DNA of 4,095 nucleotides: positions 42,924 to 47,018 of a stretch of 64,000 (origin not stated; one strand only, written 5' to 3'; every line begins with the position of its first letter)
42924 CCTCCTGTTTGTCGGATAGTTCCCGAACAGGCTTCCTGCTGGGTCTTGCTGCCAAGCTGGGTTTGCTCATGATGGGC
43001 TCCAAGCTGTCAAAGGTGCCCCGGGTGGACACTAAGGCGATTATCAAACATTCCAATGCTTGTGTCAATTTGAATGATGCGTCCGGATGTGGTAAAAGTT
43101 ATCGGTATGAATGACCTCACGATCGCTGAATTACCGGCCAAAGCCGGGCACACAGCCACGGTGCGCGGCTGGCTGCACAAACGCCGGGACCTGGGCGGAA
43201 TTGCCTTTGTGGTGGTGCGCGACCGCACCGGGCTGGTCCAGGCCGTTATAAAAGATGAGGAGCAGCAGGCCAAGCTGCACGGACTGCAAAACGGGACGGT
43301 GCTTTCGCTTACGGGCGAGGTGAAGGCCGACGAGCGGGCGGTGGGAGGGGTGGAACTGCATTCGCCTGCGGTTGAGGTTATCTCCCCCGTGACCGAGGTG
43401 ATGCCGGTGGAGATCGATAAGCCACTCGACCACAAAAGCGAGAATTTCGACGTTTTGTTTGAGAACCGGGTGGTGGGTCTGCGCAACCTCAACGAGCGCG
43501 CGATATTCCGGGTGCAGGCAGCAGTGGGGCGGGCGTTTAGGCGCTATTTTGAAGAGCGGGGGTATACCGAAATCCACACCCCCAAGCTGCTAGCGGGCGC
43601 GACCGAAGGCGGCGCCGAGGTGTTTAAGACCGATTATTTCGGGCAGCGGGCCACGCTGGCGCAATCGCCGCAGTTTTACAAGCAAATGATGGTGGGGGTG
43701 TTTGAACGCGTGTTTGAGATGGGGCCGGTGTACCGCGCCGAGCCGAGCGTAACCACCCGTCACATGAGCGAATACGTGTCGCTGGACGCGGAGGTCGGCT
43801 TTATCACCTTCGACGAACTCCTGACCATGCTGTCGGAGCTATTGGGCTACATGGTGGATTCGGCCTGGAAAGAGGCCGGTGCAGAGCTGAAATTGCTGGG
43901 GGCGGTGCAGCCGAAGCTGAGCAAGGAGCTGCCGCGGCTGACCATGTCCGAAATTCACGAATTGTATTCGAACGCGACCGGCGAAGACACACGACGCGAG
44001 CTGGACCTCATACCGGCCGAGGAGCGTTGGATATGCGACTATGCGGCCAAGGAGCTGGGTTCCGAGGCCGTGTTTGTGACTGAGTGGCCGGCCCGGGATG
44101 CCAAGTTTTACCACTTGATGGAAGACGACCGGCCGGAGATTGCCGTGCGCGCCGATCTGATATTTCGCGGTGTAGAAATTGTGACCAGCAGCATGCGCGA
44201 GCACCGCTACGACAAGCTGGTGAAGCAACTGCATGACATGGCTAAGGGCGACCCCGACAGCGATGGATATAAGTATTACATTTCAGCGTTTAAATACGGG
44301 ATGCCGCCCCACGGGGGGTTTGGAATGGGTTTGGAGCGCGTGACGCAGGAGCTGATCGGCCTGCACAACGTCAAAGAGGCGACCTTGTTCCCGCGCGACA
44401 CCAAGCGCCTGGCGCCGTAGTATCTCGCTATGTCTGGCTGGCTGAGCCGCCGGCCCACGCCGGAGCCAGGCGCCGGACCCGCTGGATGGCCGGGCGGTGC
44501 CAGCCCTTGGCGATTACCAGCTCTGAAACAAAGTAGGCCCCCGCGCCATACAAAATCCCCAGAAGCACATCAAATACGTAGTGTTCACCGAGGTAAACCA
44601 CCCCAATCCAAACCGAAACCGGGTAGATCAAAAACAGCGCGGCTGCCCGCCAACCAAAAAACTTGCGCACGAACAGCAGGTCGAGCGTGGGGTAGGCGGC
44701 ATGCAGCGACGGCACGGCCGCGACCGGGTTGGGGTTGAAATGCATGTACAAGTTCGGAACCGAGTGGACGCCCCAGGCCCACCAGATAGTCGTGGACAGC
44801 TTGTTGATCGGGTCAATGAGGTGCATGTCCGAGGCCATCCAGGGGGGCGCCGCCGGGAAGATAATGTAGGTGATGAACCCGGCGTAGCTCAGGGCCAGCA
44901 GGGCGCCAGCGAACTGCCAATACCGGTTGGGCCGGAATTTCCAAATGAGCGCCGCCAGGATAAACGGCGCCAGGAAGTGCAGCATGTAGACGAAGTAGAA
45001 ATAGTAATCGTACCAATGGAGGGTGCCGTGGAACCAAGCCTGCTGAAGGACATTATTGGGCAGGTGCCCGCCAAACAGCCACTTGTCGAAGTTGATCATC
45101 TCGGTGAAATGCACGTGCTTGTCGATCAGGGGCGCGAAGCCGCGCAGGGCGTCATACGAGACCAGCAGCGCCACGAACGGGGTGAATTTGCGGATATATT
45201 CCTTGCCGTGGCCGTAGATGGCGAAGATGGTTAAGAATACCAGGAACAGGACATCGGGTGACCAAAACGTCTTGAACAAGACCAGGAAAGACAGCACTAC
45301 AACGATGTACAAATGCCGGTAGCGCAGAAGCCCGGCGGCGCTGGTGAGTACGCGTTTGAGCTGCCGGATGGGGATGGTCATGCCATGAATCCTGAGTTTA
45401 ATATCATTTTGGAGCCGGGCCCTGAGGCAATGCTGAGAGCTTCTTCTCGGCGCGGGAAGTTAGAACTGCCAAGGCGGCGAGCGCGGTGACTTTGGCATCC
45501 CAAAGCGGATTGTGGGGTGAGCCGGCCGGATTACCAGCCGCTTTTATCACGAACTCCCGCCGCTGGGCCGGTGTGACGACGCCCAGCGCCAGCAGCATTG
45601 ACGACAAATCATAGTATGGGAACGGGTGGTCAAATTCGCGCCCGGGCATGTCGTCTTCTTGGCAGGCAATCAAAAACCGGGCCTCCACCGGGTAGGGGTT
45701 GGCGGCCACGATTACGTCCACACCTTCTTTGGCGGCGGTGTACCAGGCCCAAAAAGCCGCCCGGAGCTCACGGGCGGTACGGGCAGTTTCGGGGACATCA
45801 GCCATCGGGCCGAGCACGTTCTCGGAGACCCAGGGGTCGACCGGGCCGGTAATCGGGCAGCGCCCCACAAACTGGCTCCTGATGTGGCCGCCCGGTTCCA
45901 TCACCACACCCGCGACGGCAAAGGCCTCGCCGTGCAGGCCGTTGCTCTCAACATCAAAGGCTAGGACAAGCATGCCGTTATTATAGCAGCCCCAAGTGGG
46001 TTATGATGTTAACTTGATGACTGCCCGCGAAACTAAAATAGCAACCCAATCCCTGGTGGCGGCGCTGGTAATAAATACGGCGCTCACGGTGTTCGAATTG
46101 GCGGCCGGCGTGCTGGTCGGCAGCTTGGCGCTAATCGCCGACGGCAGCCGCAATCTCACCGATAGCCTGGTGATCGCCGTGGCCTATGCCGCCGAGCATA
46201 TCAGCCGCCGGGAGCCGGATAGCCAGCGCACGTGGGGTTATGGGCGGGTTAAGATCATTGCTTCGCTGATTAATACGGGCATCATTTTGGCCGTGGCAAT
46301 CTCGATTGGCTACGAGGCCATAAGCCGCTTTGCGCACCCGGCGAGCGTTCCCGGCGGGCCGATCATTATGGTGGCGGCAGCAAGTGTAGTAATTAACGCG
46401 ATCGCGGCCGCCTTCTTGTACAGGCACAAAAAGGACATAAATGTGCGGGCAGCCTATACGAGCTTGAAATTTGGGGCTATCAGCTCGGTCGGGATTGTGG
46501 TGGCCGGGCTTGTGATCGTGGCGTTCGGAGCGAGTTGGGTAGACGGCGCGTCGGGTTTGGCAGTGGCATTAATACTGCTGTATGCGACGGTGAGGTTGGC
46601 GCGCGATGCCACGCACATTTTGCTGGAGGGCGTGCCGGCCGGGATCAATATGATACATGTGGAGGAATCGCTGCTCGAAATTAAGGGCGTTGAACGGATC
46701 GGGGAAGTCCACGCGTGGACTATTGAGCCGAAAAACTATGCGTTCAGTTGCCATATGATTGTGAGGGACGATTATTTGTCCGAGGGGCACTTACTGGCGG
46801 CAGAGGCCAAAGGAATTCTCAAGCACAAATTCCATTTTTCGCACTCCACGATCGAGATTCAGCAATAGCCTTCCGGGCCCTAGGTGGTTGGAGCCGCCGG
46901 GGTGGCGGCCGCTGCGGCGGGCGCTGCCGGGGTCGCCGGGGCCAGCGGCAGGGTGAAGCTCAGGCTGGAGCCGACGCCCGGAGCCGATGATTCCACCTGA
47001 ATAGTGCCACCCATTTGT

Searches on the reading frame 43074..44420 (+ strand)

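Call 59: search_protein_families(library=pfam, proteins=[window:43074-44420:+], max_evalue=0.001)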
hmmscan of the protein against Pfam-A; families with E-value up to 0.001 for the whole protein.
window:43074-44420:+ (448 aa): 2 families
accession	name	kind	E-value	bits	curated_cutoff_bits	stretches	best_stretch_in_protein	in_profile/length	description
PF00152.25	tRNA-synt_2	-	2.5e-73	247.3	25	1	127-442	4-307/308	tRNA synthetases class II (D, K and N)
PF01336.31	tRNA_anti-codon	-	7.9e-15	55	27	1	29-103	2-75/75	OB-fold nucleic acid binding domain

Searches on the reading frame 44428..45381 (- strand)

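Call 59: search_protein_families(library=pfam, proteins=[window:44428-45381:-], max_evalue=0.001)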
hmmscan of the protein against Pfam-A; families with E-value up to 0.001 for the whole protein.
window:44428-45381:- (317 aa): 1 family
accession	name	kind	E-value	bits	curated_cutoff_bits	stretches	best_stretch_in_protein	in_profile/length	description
PF14378.12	PAP2_3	-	3.9e-24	86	27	1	94-283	2-188/190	PAP2 superfamily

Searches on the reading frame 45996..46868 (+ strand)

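Call 59: search_protein_families(library=pfam, proteins=[window:45996-46868:+], max_evalue=0.001)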
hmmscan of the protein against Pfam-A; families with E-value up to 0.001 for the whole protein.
window:45996-46868:+ (290 aa): 2 families
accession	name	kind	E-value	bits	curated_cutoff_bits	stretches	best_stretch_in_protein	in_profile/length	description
PF01545.26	Cation_efflux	-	1.2e-38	133.3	26.6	1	20-210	1-198/198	Cation efflux family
PF16916.11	ZT_dimer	-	1.4e-08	35.1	26.7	1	218-288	5-75/78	Dimerisation domain of Zinc Transporter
